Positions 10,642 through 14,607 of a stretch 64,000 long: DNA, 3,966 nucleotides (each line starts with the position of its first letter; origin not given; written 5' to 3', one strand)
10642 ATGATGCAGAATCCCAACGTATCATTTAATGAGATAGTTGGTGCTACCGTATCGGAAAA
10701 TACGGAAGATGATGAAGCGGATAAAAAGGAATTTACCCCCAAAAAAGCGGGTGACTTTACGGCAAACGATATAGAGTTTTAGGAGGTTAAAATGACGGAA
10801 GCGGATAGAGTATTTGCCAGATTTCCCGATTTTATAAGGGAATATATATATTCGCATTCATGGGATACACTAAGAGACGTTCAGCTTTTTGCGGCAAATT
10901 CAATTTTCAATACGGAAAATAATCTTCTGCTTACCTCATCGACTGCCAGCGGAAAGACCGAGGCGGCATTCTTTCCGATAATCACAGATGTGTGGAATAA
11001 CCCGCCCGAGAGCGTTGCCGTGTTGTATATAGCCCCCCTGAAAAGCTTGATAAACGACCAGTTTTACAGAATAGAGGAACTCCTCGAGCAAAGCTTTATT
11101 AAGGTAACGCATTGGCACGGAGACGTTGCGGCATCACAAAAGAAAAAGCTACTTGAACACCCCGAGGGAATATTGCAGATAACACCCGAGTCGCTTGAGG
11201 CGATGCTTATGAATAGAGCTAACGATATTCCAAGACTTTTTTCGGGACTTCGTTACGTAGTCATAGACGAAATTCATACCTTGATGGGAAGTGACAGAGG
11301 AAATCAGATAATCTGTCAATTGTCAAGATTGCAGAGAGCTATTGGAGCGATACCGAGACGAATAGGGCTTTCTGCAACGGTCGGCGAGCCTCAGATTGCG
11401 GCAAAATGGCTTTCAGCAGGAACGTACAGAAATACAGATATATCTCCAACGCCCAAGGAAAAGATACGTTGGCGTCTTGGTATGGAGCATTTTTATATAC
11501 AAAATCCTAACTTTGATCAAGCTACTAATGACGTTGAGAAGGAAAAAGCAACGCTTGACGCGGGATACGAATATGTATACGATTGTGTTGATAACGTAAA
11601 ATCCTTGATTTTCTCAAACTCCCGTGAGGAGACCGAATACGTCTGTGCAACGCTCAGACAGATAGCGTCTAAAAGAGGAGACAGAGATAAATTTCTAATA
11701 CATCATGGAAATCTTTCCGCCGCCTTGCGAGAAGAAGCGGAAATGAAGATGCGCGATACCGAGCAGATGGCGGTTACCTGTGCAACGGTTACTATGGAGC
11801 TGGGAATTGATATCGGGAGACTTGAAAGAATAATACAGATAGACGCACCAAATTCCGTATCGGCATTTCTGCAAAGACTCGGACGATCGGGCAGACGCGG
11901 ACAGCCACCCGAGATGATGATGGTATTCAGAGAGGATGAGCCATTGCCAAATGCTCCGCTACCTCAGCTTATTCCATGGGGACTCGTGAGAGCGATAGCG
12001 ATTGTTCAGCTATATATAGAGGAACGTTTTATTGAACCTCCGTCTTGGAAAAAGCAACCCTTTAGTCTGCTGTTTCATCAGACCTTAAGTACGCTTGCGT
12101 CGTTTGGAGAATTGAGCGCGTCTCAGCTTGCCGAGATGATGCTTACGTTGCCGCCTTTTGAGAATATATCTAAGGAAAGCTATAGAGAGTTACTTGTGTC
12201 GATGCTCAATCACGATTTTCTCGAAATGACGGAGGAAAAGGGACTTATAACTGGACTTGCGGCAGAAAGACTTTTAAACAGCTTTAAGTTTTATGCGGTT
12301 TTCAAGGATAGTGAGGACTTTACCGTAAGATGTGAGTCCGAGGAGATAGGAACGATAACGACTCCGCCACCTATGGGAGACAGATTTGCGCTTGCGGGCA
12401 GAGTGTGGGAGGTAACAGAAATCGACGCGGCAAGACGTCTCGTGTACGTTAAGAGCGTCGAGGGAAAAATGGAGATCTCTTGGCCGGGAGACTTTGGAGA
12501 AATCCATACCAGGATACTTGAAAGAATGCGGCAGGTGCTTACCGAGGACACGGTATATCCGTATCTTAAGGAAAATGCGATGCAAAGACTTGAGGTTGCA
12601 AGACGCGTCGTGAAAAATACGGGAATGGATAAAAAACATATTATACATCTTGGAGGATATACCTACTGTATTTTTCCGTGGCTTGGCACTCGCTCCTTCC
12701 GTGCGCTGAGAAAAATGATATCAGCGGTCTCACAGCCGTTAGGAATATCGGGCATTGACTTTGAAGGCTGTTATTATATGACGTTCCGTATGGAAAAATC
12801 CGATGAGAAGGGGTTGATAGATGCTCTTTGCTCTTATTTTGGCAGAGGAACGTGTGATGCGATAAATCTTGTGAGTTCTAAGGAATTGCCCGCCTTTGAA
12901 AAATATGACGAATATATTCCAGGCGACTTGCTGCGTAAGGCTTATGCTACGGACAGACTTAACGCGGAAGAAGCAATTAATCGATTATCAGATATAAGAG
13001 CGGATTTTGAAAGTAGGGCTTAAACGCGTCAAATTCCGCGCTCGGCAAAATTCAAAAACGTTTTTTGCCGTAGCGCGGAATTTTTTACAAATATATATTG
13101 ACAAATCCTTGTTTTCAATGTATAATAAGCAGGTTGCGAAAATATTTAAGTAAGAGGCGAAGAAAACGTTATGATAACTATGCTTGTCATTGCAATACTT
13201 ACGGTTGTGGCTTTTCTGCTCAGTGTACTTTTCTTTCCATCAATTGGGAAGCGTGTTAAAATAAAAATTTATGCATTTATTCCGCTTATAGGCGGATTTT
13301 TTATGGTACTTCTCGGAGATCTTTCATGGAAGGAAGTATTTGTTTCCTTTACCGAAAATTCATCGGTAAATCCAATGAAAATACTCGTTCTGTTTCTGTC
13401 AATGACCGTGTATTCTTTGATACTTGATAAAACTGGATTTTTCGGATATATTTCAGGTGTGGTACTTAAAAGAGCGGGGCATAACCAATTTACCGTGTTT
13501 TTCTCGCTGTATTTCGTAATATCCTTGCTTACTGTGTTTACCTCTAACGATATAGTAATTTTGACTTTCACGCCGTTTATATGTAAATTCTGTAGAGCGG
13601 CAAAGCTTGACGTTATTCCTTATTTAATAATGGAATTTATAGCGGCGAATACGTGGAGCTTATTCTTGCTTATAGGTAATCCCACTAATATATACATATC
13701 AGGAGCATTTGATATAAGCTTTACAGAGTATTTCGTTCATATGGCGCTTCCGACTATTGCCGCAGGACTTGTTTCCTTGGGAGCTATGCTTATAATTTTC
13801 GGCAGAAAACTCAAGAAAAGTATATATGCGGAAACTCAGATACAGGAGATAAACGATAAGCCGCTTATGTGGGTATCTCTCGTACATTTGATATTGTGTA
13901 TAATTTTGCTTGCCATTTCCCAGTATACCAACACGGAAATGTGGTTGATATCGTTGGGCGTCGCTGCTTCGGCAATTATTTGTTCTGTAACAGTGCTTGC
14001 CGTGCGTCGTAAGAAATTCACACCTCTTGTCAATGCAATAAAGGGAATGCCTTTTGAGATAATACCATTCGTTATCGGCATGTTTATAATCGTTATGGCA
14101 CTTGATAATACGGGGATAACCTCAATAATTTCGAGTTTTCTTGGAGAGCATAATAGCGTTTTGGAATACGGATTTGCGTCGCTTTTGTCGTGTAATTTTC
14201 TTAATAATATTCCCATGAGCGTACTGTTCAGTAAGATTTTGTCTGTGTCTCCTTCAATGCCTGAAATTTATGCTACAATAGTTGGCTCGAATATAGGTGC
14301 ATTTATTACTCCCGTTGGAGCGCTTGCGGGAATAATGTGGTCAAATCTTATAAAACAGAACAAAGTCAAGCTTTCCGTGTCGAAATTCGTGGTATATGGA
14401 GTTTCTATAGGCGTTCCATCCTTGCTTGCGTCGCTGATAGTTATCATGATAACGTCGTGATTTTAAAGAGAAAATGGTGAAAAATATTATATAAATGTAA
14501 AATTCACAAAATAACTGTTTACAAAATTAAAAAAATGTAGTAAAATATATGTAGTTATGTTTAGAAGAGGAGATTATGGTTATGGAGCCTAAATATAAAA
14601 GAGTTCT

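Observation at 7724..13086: Self-contained TerB-N/C + DUF2791-type ATPase + Lhr-like DExH helicase operon (Shango-type defence triad)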

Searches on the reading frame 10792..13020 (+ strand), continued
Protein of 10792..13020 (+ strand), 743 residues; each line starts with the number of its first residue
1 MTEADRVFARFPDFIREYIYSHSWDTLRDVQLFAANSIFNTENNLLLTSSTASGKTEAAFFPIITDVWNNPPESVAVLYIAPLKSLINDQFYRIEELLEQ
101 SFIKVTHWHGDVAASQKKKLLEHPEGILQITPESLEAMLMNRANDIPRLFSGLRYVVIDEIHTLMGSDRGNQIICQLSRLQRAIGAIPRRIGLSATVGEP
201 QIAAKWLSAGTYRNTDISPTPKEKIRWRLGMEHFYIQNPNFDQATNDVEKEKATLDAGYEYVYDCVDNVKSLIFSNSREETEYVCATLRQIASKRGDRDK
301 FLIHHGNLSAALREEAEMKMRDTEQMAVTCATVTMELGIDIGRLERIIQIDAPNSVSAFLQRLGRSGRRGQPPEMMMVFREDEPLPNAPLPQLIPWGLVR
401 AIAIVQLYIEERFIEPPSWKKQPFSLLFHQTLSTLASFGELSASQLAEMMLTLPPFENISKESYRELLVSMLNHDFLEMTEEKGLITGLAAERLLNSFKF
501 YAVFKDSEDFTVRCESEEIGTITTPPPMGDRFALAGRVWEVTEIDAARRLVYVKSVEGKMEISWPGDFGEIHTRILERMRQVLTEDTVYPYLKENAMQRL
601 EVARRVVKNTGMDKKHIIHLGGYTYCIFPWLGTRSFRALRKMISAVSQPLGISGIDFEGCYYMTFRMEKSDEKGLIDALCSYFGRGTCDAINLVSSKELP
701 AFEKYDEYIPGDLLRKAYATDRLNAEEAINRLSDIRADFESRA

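Call 95: find_encoding_contigs(protein=P0112, flank=7000, max_places=4)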
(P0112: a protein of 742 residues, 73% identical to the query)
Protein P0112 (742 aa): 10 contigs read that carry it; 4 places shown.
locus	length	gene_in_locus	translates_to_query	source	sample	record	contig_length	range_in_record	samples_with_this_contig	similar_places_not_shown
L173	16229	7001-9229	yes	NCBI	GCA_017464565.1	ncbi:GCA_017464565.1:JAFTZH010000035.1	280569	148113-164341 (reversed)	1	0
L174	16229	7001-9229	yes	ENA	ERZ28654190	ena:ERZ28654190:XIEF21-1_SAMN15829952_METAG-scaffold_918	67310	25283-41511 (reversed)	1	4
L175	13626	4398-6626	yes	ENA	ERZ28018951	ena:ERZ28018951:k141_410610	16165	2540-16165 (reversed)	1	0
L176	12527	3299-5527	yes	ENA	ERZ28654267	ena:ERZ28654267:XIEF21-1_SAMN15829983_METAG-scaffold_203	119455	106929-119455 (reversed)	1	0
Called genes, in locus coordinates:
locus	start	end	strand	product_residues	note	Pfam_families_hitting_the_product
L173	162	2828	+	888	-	PF00690:Cation_ATPase_N, PF00122:E1-E2_ATPase, PF00702:Hydrolase, PF13246:Cation_ATPase, PF00689:Cation_ATPase_C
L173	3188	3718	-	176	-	-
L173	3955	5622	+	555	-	PF13208:TerB_N, PF15615:TerB_C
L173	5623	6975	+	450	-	PF10923:BrxC_BrxD, PF13191:AAA_16 (weak)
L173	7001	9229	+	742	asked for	PF00270:DEAD, PF04851:ResIII (weak), PF00271:Helicase_C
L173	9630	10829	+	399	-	PF00291:PALP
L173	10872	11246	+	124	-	PF01042:Ribonuc_L-PSP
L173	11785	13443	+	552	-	PF02776:TPP_enzyme_N, PF00205:TPP_enzyme_M, PF02775:TPP_enzyme_C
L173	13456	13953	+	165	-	PF01842:ACT, PF22629:ACT_AHAS_ss, PF13710:ACT_5, PF10369:ALS_ss_C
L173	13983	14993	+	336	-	PF03446:NAD_binding_2 (faint), PF07991:KARI_N, PF01450:KARI_C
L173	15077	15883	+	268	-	PF03309:Pan_kinase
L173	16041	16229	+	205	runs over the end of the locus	PF12822:ECF_trnsprt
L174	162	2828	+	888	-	PF00690:Cation_ATPase_N, PF00122:E1-E2_ATPase, PF00702:Hydrolase, PF13246:Cation_ATPase, PF00689:Cation_ATPase_C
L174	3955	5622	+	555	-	PF13208:TerB_N, PF15615:TerB_C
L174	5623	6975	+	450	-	PF10923:BrxC_BrxD, PF13191:AAA_16 (weak)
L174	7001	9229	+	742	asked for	PF00270:DEAD, PF04851:ResIII (weak), PF00271:Helicase_C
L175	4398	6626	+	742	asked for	PF00270:DEAD, PF04851:ResIII (weak), PF00271:Helicase_C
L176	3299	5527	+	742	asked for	PF00270:DEAD, PF04851:ResIII (weak), PF00271:Helicase_C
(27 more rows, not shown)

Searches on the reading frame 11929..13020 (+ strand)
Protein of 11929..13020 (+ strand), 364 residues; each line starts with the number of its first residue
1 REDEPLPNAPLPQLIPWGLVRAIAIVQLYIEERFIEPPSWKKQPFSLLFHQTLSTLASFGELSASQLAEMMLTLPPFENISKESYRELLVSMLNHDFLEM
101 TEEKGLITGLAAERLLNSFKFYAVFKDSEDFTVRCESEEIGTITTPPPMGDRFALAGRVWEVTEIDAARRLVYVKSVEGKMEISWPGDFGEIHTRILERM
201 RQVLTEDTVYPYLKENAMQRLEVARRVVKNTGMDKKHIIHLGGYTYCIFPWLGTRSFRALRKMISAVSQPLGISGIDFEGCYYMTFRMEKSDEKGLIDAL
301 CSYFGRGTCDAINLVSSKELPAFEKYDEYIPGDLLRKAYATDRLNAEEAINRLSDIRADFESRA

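Call 46: predict_structure(alignment_id=A1)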
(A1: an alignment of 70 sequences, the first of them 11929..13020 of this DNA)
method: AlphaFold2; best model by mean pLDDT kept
length: 364 residues; sequences in the alignment: 70
mean_pLDDT: 81.9   pTM: 0.71
mean pLDDT of the five models: 81.9, 81.3, 81.1, 76.4, 74.0
residues with pLDDT >= 90: 163; 70-90: 136; 50-70: 34; < 50: 31
segments of 3 or more residues with pLDDT < 50: 1-5, 7-9, 119-129, 179-189
pLDDT, mean of each block of 10 residues (from residue 1): 43 83 84 61 88 84 94 89 96 95 91 69 38 79 71 64 85 70 35 86 93 90 92 89 92 92 95 92 93 95 81 87 79 92 91 92 77
secondary structure, 60 per line:
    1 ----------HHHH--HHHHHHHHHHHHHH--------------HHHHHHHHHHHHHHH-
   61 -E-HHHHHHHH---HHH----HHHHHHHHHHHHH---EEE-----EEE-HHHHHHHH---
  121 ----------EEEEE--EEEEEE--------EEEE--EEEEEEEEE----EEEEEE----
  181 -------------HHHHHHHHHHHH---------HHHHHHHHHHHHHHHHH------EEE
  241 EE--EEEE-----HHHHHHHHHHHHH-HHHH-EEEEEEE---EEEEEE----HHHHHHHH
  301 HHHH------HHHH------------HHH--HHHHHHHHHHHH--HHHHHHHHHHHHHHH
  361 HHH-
elements in order: H11-14 H17-30 H45-59 H64-71 H82-94 E98-100 E106-108 H110-117 E131-135 E138-143 E152-155 E158-166 E171-176 H194-205 H215-231 E238-242 E245-248 H254-266 H268-271 E273-279 E283-288 H293-304 H311-314 H332-343 H346-363

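Call 70: fold_search(model_id=the predicted structure, library=pdb)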
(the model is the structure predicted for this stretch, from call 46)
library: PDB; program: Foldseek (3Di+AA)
matches with E <= 10: 613; with E <= 0.001: 0
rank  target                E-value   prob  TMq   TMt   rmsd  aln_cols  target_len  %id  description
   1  3mq0_B                4.2e-03  0.75  0.18  0.25  21.5       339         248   15  Crystal Structure of Agobacterium tumefaciens repressor BlcR (released 2011-03-30)
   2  6znp_B                1.0e-02  0.57  0.15  0.09  20.1       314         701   10  Crystal Structure of DUF1998 helicase MrfA bound to DNA (released 2020-11-25)
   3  5v9x_A                1.3e-02  0.99  0.49  0.26  12.8       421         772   12  Structure of Mycobacterium smegmatis helicase Lhr bound to ssDNA and AMP-PNP (released 2017-12-06)
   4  1mkm_A                3.7e-02  0.23  0.14  0.20  19.3       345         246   11  CRYSTAL STRUCTURE OF THE THERMOTOGA MARITIMA ICLR (released 2002-09-11)
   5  8hvq_A                5.1e-02  0.60  0.14  0.20  13.1       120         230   11  Crystal structure of haloacid dehalogenase-like hydrolase family enzyme from Staphylococcus lugdunensis (released 2023-12-27)
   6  2o0y_B                6.4e-02  0.33  0.16  0.23  20.8       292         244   12  Crystal structure of putative transcriptional regulator RHA1_ro06953 (IclR-family) from Rhodococcus sp. (released 2006-12-26)
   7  1mkm_B                7.5e-02  0.28  0.17  0.24  21.6       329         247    9  CRYSTAL STRUCTURE OF THE THERMOTOGA MARITIMA ICLR (released 2002-09-11)
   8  6znp_A                9.3e-02  0.20  0.14  0.08  20.9       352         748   10  Crystal Structure of DUF1998 helicase MrfA bound to DNA (released 2020-11-25)
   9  9nf8_B                1.2e-01  0.11  0.13  0.15  32.3       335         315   11  Cryo-EM structure of Ro60/La/truncated misfolded human pre-5S rRNA complex with Fab, composite map (released 2026-02-04)
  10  6znq_B                1.3e-01  0.16  0.13  0.09  17.0       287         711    7  Crystal Structure of DUF1998 helicase MrfA bound to DNA and AMPPNP (released 2020-11-25)
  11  7dqb_A                1.9e-01  0.14  0.12  0.18  21.9       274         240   10  Crystal structure of an IclR homolog complexed with 4-hydroxybenzoate from Microbacterium hydrocarbonoxydans in P21212 (released 2021-05-05)
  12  7xhz                  2.2e-01  0.25  0.13  0.18  14.7       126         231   10  Crystal structure of SAV2152 from MRSA (released 2023-04-12)
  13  2o0y_D                2.2e-01  0.15  0.16  0.22  23.5       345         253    9  Crystal structure of putative transcriptional regulator RHA1_ro06953 (IclR-family) from Rhodococcus sp. (released 2006-12-26)
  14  9nfa_B                2.2e-01  0.06  0.13  0.14  30.9       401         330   10  Cryo-EM structure of Ro60/La/minimal misfolded pre-5S rRNA complex with Fab, composite map (released 2026-02-04)
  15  5h1a_B                2.5e-01  0.15  0.15  0.22  19.7       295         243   10  Crystal structure of an IclR homolog from Microbacterium sp. strain HM58-2 (released 2017-01-18)
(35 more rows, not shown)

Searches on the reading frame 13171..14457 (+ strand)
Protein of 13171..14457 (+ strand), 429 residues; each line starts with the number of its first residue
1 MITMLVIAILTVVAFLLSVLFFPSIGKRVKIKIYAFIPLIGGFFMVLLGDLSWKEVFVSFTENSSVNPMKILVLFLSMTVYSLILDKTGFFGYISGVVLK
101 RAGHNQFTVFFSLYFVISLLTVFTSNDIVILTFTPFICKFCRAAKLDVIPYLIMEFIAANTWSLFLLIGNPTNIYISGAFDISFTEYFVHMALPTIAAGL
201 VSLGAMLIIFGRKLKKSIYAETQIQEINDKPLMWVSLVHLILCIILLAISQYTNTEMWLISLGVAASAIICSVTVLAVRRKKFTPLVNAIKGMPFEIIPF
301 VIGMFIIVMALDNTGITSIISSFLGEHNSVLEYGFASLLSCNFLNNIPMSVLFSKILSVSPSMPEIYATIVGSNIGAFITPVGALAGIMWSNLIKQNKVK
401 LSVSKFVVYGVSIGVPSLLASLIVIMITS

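Call 22: find_encoding_contigs(protein=window:13171-14457:+, flank=10000, max_places=10)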
Protein window:13171-14457:+ (429 aa): 7 contigs read that carry it; 4 places shown.
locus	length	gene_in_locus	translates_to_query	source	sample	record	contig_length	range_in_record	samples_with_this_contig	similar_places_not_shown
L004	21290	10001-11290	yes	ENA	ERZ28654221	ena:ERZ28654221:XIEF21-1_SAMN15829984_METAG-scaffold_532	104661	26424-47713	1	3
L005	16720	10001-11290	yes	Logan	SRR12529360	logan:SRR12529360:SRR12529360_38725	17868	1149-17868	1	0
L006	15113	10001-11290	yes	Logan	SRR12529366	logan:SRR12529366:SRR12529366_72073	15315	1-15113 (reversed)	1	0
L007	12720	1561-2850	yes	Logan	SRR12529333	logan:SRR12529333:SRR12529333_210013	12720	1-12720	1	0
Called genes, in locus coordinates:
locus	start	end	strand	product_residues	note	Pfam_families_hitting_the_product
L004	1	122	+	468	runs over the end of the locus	PF00682:HMGL-like, PF02436:PYC_OADA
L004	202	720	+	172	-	PF00293:NUDIX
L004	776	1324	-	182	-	PF04309:G3P_antiterm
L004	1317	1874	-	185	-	PF19601:DUF6106 (weak)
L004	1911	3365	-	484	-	PF04468:PSP1, PF28472:PSP1_3rd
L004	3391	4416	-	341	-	PF13177:DNA_pol3_delta2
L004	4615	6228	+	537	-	PF13208:TerB_N, PF15615:TerB_C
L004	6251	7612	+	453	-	PF10923:BrxC_BrxD, PF13191:AAA_16 (weak)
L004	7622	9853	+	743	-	PF00270:DEAD, PF04851:ResIII, PF00271:Helicase_C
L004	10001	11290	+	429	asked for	PF02040:ArsB, PF03600:CitMHS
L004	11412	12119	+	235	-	PF00696:AA_kinase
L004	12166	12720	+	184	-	PF01765:RRF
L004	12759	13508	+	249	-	PF01255:Prenyltransf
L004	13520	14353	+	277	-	PF01148:CTP_transf_1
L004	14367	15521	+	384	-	PF02670:DXP_reductoisom, PF08436:DXP_redisom_C, PF13288:DXPR_C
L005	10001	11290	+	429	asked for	PF02040:ArsB, PF03600:CitMHS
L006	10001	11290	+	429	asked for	PF02040:ArsB, PF03600:CitMHS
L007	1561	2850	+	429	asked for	PF02040:ArsB, PF03600:CitMHS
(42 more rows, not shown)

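Call 36: search_protein_families(library=pfam, proteins=[window:13171-14457:+], max_evalue=0.001)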
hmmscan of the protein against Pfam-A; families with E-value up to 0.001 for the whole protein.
window:13171-14457:+ (429 aa): 2 families
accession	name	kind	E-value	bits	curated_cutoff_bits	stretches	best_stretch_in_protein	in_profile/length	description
PF03600.22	CitMHS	-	3.3e-40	138.6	31.9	1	36-357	13-314/336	Citrate transporter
PF02040.21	ArsB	-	1.1e-24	88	22.2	1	72-427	55-421/423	Arsenical pump membrane protein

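Call 87: search_protein_families(library=padloc, proteins=[window:13171-14457:+], max_evalue=0.001)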
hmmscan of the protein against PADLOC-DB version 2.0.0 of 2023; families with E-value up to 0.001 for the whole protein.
window:13171-14457:+ (429 aa): 0 families
